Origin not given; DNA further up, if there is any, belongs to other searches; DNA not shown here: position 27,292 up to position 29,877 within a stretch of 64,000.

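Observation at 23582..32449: Teichoic-acid-like polymer cluster equipped with both a sulfotransferase and a sulfatase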

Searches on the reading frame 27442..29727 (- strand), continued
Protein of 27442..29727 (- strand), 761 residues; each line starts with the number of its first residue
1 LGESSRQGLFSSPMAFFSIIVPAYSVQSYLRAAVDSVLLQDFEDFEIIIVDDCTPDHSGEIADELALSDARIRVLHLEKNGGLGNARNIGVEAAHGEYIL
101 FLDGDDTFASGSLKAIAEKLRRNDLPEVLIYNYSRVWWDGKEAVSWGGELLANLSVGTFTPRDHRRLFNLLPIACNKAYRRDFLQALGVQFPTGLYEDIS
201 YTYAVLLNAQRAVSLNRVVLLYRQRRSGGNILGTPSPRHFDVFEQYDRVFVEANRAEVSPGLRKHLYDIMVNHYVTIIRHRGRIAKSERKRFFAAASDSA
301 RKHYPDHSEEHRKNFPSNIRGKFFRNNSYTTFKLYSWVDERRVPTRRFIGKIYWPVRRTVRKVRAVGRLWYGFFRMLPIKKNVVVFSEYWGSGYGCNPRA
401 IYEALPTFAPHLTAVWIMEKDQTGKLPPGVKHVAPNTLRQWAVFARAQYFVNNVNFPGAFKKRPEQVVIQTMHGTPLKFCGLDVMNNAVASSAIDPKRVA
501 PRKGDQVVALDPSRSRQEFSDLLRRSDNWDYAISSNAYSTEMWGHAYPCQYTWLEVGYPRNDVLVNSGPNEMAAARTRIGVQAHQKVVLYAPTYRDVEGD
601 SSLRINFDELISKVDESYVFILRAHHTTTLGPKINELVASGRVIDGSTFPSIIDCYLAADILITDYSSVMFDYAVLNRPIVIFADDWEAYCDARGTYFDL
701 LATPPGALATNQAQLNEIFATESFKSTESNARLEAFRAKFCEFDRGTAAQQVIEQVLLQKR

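Call 64: find_homologous_proteins(query=window:27442-29688:-)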
Query window:27442-29688:- (748 aa): 1298 proteins with E <= 0.001 among 8000 candidates; the best 120 are listed.
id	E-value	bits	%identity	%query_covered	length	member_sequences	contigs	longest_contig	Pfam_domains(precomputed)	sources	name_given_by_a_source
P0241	0.0e+0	1573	89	100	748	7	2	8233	PF10111.15,PF13641.13,PF04464.21,PF00535.33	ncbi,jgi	jgi:CDP-glycerol glycerophosphotransferase (TagB/SpsB family)/glycosyltransferase involved in cell w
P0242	0.0e+0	1569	89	100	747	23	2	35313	PF10111.15,PF13641.13,PF04464.21,PF00535.33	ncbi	-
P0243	0.0e+0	1547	87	100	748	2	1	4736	PF10111.15,PF13641.13,PF04464.21,PF00535.33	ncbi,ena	-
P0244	0.0e+0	1426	80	99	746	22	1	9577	PF10111.15,PF13641.13,PF04464.21,PF00535.33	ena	-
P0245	0.0e+0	1423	81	99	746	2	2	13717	PF10111.15,PF13641.13,PF04464.21,PF00535.33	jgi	-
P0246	0.0e+0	1413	79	99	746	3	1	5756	PF10111.15,PF13641.13,PF04464.21,PF00535.33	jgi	-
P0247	0.0e+0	1367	77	100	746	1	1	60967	PF10111.15,PF13641.13,PF04464.21,PF00535.33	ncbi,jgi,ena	ncbi:MAG: bifunctional glycosyltransferase family 2 protein/CDP-glycerol:glycerophosphate glyceropho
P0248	0.0e+0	1342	77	100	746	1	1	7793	PF10111.15,PF13641.13,PF04464.21,PF00535.33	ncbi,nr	ncbi:MAG: bifunctional glycosyltransferase family 2 protein/CDP-glycerol:glycerophosphate glyceropho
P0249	0.0e+0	1327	92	82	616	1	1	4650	PF04464.21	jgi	jgi:CDP-glycerol glycerophosphotransferase (TagB/SpsB family)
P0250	0.0e+0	1320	75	99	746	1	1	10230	PF10111.15,PF13641.13,PF04464.21,PF00535.33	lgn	-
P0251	0.0e+0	1296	73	100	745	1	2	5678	PF10111.15,PF13641.13,PF04464.21,PF00535.33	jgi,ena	-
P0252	0.0e+0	1294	73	100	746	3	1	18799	PF10111.15,PF13641.13,PF04464.21,PF00535.33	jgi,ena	-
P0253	0.0e+0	1283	72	100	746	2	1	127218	PF10111.15,PF13641.13,PF04464.21,PF00535.33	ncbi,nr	ncbi:MAG: bifunctional glycosyltransferase family 2 protein/CDP-glycerol:glycerophosphate glyceropho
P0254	0.0e+0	1277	72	100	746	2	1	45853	PF10111.15,PF13641.13,PF04464.21,PF00535.33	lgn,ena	-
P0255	0.0e+0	1266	72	100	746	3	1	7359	PF10111.15,PF13641.13,PF04464.21,PF00535.33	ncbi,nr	ncbi:MAG: bifunctional glycosyltransferase family 2 protein/CDP-glycerol:glycerophosphate glyceropho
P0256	0.0e+0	1261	71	100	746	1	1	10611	PF10111.15,PF13641.13,PF04464.21,PF00535.33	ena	-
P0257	0.0e+0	1254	71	100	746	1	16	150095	PF10111.15,PF13641.13,PF04464.21,PF00535.33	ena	-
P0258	0.0e+0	1251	71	100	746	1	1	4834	PF10111.15,PF13641.13,PF04464.21,PF00535.33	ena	-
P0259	0.0e+0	1227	69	100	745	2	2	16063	PF10111.15,PF13641.13,PF04464.21,PF00535.33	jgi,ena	-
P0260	0.0e+0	1179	66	100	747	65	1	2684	PF10111.15,PF13641.13,PF04464.21,PF00535.33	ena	-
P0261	0.0e+0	1167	66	100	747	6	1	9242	PF10111.15,PF13641.13,PF04464.21,PF00535.33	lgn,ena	-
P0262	0.0e+0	1166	66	100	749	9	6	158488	PF10111.15,PF13641.13,PF04464.21,PF00535.33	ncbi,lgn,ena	-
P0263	0.0e+0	1154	65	100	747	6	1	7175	PF10111.15,PF13641.13,PF04464.21,PF00535.33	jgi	-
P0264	0.0e+0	1150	64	100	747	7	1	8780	PF10111.15,PF13641.13,PF04464.21,PF00535.33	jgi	-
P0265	0.0e+0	1144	99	66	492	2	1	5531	PF04464.21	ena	-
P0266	0.0e+0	1128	63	100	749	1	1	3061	PF10111.15,PF13641.13,PF04464.21,PF00535.33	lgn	-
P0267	0.0e+0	1114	62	100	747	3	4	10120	PF10111.15,PF13641.13,PF04464.21,PF00535.33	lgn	-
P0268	0.0e+0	1109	62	100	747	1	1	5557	PF10111.15,PF13641.13,PF04464.21,PF00535.33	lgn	-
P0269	0.0e+0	1058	61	100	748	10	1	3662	PF10111.15,PF13641.13,PF04464.21,PF00535.33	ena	-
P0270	0.0e+0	1053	60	99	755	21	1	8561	PF10111.15,PF13641.13,PF04464.21,PF00535.33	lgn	-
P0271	0.0e+0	1051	59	100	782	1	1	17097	PF10111.15,PF13641.13,PF04464.21,PF00535.33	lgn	-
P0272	0.0e+0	1045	60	100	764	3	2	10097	PF10111.15,PF13641.13,PF04464.21,PF00535.33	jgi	-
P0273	0.0e+0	1041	60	100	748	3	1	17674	PF10111.15,PF13641.13,PF04464.21,PF00535.33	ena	-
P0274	0.0e+0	1040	60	100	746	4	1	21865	PF10111.15,PF13641.13,PF04464.21,PF00535.33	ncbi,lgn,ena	-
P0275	0.0e+0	1038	59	99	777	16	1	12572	PF10111.15,PF13641.13,PF04464.21,PF00535.33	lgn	-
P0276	0.0e+0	1035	61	100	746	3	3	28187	PF10111.15,PF13641.13,PF04464.21,PF00535.33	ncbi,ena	-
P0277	0.0e+0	1035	59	100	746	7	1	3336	PF10111.15,PF13641.13,PF04464.21,PF00535.33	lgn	-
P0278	0.0e+0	1035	60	100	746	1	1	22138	PF10111.15,PF13641.13,PF04464.21,PF00535.33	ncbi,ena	-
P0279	0.0e+0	1035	59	100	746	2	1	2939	PF10111.15,PF13641.13,PF04464.21,PF00535.33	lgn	-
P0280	0.0e+0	1033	59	100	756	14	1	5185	PF10111.15,PF13641.13,PF04464.21,PF00535.33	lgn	-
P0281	0.0e+0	1028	59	100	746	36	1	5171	PF10111.15,PF13641.13,PF04464.21,PF00535.33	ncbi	-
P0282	0.0e+0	1025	59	99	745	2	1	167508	PF10111.15,PF13641.13,PF04464.21,PF00535.33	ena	-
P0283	0.0e+0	1025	59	99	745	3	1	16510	PF10111.15,PF13641.13,PF04464.21,PF00535.33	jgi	-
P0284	0.0e+0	1025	59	99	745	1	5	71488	PF10111.15,PF13641.13,PF04464.21,PF00535.33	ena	-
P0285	0.0e+0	1024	59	99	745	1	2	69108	PF10111.15,PF13641.13,PF04464.21,PF00535.33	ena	-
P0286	0.0e+0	1024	59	99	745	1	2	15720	PF10111.15,PF13641.13,PF04464.21,PF00535.33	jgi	-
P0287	0.0e+0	1023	59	99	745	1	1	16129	PF10111.15,PF13641.13,PF04464.21,PF00535.33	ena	-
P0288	0.0e+0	1023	59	99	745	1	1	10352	PF10111.15,PF13641.13,PF04464.21,PF00535.33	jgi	-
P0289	0.0e+0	1018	59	99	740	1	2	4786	PF10111.15,PF13641.13,PF04464.21,PF00535.33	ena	-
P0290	0.0e+0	1018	59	100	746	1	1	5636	PF10111.15,PF13641.13,PF04464.21,PF00535.33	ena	-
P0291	0.0e+0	1018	59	99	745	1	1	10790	PF10111.15,PF13641.13,PF04464.21,PF00535.33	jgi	-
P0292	0.0e+0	1013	59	100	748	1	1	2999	PF10111.15,PF13641.13,PF04464.21,PF00535.33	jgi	jgi:CDP-glycerol glycerophosphotransferase (TagB/SpsB family)/glycosyltransferase involved in cell w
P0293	0.0e+0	1013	59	100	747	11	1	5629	PF10111.15,PF13641.13,PF04464.21,PF00535.33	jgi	jgi:CDP-glycerol glycerophosphotransferase (TagB/SpsB family)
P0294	5.3e-297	1005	59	99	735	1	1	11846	PF10111.15,PF13641.13,PF04464.21,PF00535.33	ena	-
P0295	2.1e-296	1003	58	99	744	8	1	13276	PF10111.15,PF13641.13,PF04464.21,PF00535.33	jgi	-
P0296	3.4e-296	1002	58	99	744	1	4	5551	PF10111.15,PF13641.13,PF04464.21,PF00535.33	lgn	-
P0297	9.5e-295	998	58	99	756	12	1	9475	PF10111.15,PF13641.13,PF04464.21,PF00535.33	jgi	-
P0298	4.3e-291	986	58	99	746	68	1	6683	PF10111.15,PF13641.13,PF04464.21,PF00535.33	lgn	-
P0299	2.7e-290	983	57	100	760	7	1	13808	PF10111.15,PF13641.13,PF04464.21,PF00535.33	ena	-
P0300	1.1e-289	981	57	100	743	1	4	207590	PF10111.15,PF13641.13,PF04464.21,PF00535.33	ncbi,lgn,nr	ncbi:MAG: CDP-glycerol glycerophosphotransferase family protein [Actinomycetales bacterium]|nr:CDP-g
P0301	1.2e-286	971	56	100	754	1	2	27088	PF10111.15,PF13641.13,PF04464.21,PF00535.33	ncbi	-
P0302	7.0e-285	965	55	99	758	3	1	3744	PF10111.15,PF13641.13,PF04464.21,PF00535.33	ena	-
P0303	1.6e-274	931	55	100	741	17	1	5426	PF10111.15,PF13641.13,PF04464.21,PF00535.33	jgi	-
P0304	2.3e-271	920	53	100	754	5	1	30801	PF10111.15,PF13641.13,PF04464.21,PF00535.33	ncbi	-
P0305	4.2e-227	774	48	100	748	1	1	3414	PF13641.13,PF04464.21,PF00535.33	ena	-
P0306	2.0e-220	752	55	85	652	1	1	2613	PF13641.13,PF04464.21,PF00535.33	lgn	-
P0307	2.7e-197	675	45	100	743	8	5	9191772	PF10111.15,PF13641.13,PF04464.21,PF00535.33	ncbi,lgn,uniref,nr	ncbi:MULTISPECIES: bifunctional glycosyltransferase family 2 protein/CDP-glycerol:glycerophosphate g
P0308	1.1e-196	673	45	100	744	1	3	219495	PF10111.15,PF13641.13,PF04464.21,PF00535.33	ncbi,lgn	ncbi:bifunctional glycosyltransferase/CDP-glycerol:glycerophosphate glycerophosphotransferase [Strep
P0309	1.2e-196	673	45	100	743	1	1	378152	PF10111.15,PF13641.13,PF04464.21,PF00535.33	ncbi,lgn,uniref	ncbi:bifunctional glycosyltransferase family 2 protein/CDP-glycerol:glycerophosphate glycerophosphot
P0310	2.0e-196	673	45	100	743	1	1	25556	PF10111.15,PF13641.13,PF04464.21,PF00535.33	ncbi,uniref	ncbi:bifunctional glycosyltransferase family 2 protein/CDP-glycerol:glycerophosphate glycerophosphot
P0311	4.0e-195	668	44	100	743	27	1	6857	PF10111.15,PF13641.13,PF04464.21,PF00535.33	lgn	-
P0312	1.5e-194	666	44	100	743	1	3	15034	PF10111.15,PF13641.13,PF04464.21,PF00535.33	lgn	-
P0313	3.3e-193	662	44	100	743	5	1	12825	PF10111.15,PF13641.13,PF04464.21,PF00535.33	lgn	-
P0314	3.4e-193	662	44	100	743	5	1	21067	PF10111.15,PF13641.13,PF04464.21,PF00535.33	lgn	-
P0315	6.0e-193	661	44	100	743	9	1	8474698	PF10111.15,PF13641.13,PF04464.21,PF00535.33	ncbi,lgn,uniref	ncbi:bifunctional glycosyltransferase family 2 protein/CDP-glycerol:glycerophosphate glycerophosphot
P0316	6.1e-192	658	44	100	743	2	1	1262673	PF10111.15,PF13641.13,PF04464.21,PF00535.33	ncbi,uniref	ncbi:CDP-glycerol glycerophosphotransferase family protein [Streptomyces sp. NPDC087901]|uniref:bifu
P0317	1.2e-191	657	44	100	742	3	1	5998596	PF10111.15,PF13641.13,PF04464.21,PF00535.33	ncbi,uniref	ncbi:bifunctional glycosyltransferase/CDP-glycerol:glycerophosphate glycerophosphotransferase [Strep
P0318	1.3e-186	640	43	100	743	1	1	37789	PF10111.15,PF13641.13,PF04464.21,PF00535.33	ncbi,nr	ncbi:glycosyltransferase [Streptomyces sp. PRKS01-65]|nr:bifunctional glycosyltransferase/CDP-glycer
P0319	8.2e-186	637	43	100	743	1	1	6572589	PF10111.15,PF13641.13,PF04464.21,PF00535.33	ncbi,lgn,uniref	ncbi:Teichoic acid poly(glycerol phosphate) polymerase [Streptomyces sp. enrichment culture]|uniref:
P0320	1.7e-185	636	43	99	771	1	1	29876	PF10111.15,PF13641.13,PF04464.21,PF00535.33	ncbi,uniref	ncbi:CDP-glycerol glycerophosphotransferase family protein [Streptomyces sp. NPDC003077]|uniref:bifu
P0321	3.7e-185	635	43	99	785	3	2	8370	PF10111.15,PF13641.13,PF04464.21,PF00535.33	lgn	-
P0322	5.0e-185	635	43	100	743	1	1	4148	PF10111.15,PF13641.13,PF04464.21,PF00535.33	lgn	-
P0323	9.8e-185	634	43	100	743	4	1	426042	PF10111.15,PF13641.13,PF04464.21,PF00535.33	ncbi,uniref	ncbi:CDP-glycerol glycerophosphotransferase family protein [Streptomyces sp. NPDC052020]|uniref:bifu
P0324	1.2e-184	634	43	100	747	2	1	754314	PF10111.15,PF13641.13,PF04464.21,PF00535.33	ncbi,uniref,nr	ncbi:bifunctional glycosyltransferase/CDP-glycerol:glycerophosphate glycerophosphotransferase [Strep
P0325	2.3e-184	633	43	100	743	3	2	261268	PF10111.15,PF13641.13,PF04464.21,PF00535.33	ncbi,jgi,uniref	ncbi:CDP-glycerol glycerophosphotransferase family protein [Streptomyces leeuwenhoekii]|jgi:CDP-glyc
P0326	8.2e-184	631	43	99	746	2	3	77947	PF10111.15,PF13641.13,PF04464.21,PF00535.33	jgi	-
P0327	8.4e-184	631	42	100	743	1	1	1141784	PF10111.15,PF13641.13,PF04464.21,PF00535.33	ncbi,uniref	ncbi:CDP-glycerol glycerophosphotransferase family protein [Streptomyces sp. cmx-18-6]|uniref:bifunc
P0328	1.1e-183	630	43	100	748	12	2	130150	PF10111.15,PF13641.13,PF04464.21,PF00535.33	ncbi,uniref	ncbi:CDP-glycerol glycerophosphotransferase family protein [Streptomyces griseoluteus]|uniref:bifunc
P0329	1.3e-183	630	43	100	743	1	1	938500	PF10111.15,PF13641.13,PF04464.21,PF00535.33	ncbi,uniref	ncbi:CDP-glycerol glycerophosphotransferase family protein [Streptomyces sp. NPDC057340]|uniref:bifu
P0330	1.9e-183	630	42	100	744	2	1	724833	PF10111.15,PF13641.13,PF04464.21,PF00535.33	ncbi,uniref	ncbi:CDP-glycerol glycerophosphotransferase family protein [Streptomyces sp. NPDC052309]|uniref:bifu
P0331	2.6e-183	629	42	100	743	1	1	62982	PF10111.15,PF13641.13,PF04464.21,PF00535.33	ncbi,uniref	ncbi:bifunctional glycosyltransferase/CDP-glycerol:glycerophosphate glycerophosphotransferase [Strep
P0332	3.0e-183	629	43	100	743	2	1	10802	PF10111.15,PF13641.13,PF04464.21,PF00535.33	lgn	-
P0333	5.2e-183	628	42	100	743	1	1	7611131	PF10111.15,PF13641.13,PF04464.21,PF00535.33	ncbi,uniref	ncbi:CDP-glycerol glycerophosphotransferase family protein [Streptomyces sp. HMX87]|uniref:bifunctio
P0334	5.6e-183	628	43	100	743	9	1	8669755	PF10111.15,PF13641.13,PF04464.21,PF00535.33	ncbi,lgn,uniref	ncbi:bifunctional glycosyltransferase/CDP-glycerol:glycerophosphate glycerophosphotransferase [Strep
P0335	9.8e-183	627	42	100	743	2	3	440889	PF10111.15,PF13641.13,PF04464.21,PF00535.33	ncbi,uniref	ncbi:bifunctional glycosyltransferase/CDP-glycerol:glycerophosphate glycerophosphotransferase [Strep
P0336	1.3e-182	627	42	100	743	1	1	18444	PF10111.15,PF13641.13,PF04464.21,PF00535.33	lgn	-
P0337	1.3e-182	627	43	100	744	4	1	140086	PF10111.15,PF13641.13,PF04464.21,PF00535.33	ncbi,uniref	ncbi:CDP-glycerol glycerophosphotransferase family protein [Streptomyces sp. NPDC047108]|uniref:bifu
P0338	5.9e-182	625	42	100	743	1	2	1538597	PF10111.15,PF13641.13,PF04464.21,PF00535.33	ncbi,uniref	ncbi:bifunctional glycosyltransferase family 2 protein/CDP-glycerol:glycerophosphate glycerophosphot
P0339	6.0e-182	625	42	100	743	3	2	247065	PF10111.15,PF13641.13,PF04464.21,PF00535.33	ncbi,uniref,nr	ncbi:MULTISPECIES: bifunctional glycosyltransferase family 2 protein/CDP-glycerol:glycerophosphate g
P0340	6.9e-182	624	42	100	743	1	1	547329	PF10111.15,PF13641.13,PF04464.21,PF00535.33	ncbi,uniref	ncbi:CDP-glycerol glycerophosphotransferase family protein [Streptomyces brevispora]|uniref:bifuncti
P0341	8.6e-182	624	42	99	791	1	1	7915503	PF10111.15,PF13641.13,PF04464.21,PF00535.33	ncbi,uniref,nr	ncbi:bifunctional glycosyltransferase family 2 protein/CDP-glycerol:glycerophosphate glycerophosphot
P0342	1.5e-181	623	42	100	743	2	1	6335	PF10111.15,PF13641.13,PF04464.21,PF00535.33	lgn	-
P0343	1.7e-181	623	42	99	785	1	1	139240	PF10111.15,PF13641.13,PF04464.21,PF00535.33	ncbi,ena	-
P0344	2.1e-181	623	42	100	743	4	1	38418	PF10111.15,PF13641.13,PF04464.21,PF00535.33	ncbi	ncbi:bifunctional glycosyltransferase/CDP-glycerol:glycerophosphate glycerophosphotransferase [Strep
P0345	3.8e-181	622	42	100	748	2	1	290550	PF10111.15,PF13641.13,PF04464.21,PF00535.33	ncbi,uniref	ncbi:CDP-glycerol glycerophosphotransferase family protein [Streptomyces sp. NPDC048241]|uniref:bifu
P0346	5.2e-181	622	43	100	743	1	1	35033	PF10111.15,PF13641.13,PF04464.21,PF00535.33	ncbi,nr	ncbi:glycosyltransferase [Streptomyces sp. SID11233]|nr:glycosyltransferase [Streptomyces sp. SID112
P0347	6.1e-181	621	42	100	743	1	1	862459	PF10111.15,PF13641.13,PF04464.21,PF00535.33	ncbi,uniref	ncbi:CDP-glycerol glycerophosphotransferase family protein [Streptomyces sp. NPDC048392]|uniref:bifu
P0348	7.1e-181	621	42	100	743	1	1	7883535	PF10111.15,PF13641.13,PF04464.21,PF00535.33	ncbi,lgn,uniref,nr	ncbi:bifunctional glycosyltransferase family 2 protein/CDP-glycerol:glycerophosphate glycerophosphot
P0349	7.1e-181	621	42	100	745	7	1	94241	PF10111.15,PF13641.13,PF04464.21,PF00535.33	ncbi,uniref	ncbi:CDP-glycerol glycerophosphotransferase family protein [Streptomyces sp. NPDC058794]|uniref:bifu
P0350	7.6e-181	621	43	99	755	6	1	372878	PF13641.13,PF04464.21,PF00535.33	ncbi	ncbi:bifunctional glycosyltransferase/CDP-glycerol:glycerophosphate glycerophosphotransferase [Strep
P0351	9.9e-181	621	42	100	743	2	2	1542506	PF10111.15,PF13641.13,PF04464.21,PF00535.33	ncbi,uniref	ncbi:CDP-glycerol glycerophosphotransferase family protein [Streptomyces sp. NPDC091265]|uniref:bifu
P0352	1.1e-180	621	42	100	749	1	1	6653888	PF10111.15,PF13641.13,PF04464.21,PF00535.33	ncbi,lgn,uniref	ncbi:Teichoic acid poly(glycerol phosphate) polymerase [Streptomyces sp. enrichment culture]|uniref:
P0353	1.2e-180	620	42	100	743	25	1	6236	PF10111.15,PF13641.13,PF04464.21,PF00535.33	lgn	-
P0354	1.3e-180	620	42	100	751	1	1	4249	PF10111.15,PF13641.13,PF04464.21,PF00535.33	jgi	jgi:CDP-glycerol glycerophosphotransferase (TagB/SpsB family)/glycosyltransferase involved in cell w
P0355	1.3e-180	620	42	100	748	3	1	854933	PF10111.15,PF13641.13,PF04464.21,PF00535.33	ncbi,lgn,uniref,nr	ncbi:bifunctional glycosyltransferase/CDP-glycerol:glycerophosphate glycerophosphotransferase [Strep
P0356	1.5e-180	620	43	100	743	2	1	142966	PF10111.15,PF13641.13,PF04464.21,PF00535.33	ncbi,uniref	ncbi:CDP-glycerol glycerophosphotransferase family protein [Streptomyces sp. NPDC059906]|uniref:bifu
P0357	1.6e-180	620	42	100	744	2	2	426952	PF10111.15,PF13641.13,PF04464.21,PF00535.33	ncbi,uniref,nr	ncbi:glycosyl transferase [Streptomyces viridiviolaceus]|uniref:CDP-glycerol glycerophosphotransfera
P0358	2.2e-180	620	42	100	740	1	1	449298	PF10111.15,PF13641.13,PF04464.21,PF00535.33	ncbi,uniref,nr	ncbi:glycosyltransferase [Streptomyces sp. 130]|uniref:bifunctional glycosyltransferase/CDP-glycerol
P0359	2.3e-180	619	42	100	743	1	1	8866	PF10111.15,PF13641.13,PF04464.21,PF00535.33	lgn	-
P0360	2.4e-180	619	42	100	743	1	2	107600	PF10111.15,PF13641.13,PF04464.21,PF00535.33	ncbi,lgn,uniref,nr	ncbi:bifunctional glycosyltransferase family 2 protein/CDP-glycerol:glycerophosphate glycerophosphot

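Call 65: find_encoding_contigs(protein=P0307, flank=10000, max_places=1)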
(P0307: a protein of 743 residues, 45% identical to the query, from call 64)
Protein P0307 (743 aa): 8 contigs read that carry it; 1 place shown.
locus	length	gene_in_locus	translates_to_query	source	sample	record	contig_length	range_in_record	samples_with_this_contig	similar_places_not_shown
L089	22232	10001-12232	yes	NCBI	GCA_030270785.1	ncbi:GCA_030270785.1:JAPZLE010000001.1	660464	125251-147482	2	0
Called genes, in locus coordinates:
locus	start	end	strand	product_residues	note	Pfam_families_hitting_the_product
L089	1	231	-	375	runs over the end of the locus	-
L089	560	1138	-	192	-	-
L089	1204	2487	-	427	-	PF00171:Aldedh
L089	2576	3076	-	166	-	-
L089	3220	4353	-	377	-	PF00696:AA_kinase, PF01472:PUA, PF17785:PUA_3 (weak)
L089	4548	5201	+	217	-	PF00908:dTDP_sugar_isom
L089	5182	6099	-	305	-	PF01073:3Beta_HSD (faint), PF01370:Epimerase, PF02719:Polysacc_synt_2 (faint), PF04321:RmlD_sub_bind, PF07993:NAD_binding_4 (faint), PF16363:GDP_Man_Dehyd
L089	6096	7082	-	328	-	PF01073:3Beta_HSD, PF01370:Epimerase, PF02719:Polysacc_synt_2, PF04321:RmlD_sub_bind, PF07993:NAD_binding_4, PF13460:NAD_binding_10, PF16363:GDP_Man_Dehyd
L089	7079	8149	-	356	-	PF00483:NTP_transferase, PF12804:NTP_transf_3 (weak), PF25087:GMPPB_C (faint)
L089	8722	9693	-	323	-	PF01073:3Beta_HSD, PF01370:Epimerase, PF02719:Polysacc_synt_2, PF04321:RmlD_sub_bind, PF05368:NmrA (weak), PF07993:NAD_binding_4 (faint), PF13460:NAD_binding_10, PF16363:GDP_Man_Dehyd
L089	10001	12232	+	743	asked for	PF00535:Glycos_transf_2, PF10111:Glyco_tranf_2_2, PF13641:Glyco_tranf_2_3, PF04464:Glyphos_transf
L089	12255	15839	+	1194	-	PF00535:Glycos_transf_2, PF13641:Glyco_tranf_2_3, PF04464:Glyphos_transf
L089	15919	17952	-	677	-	PF13439:Glyco_transf_4 (weak), PF20706:GT4-conflict (weak), PF00534:Glycos_transf_1, PF13692:Glyco_trans_1_4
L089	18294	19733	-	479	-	PF01018:GTP1_OBG, PF01926:MMR_HSR1, PF02421:FeoB_N, PF09269:DUF1967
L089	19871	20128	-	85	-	PF01016:Ribosomal_L27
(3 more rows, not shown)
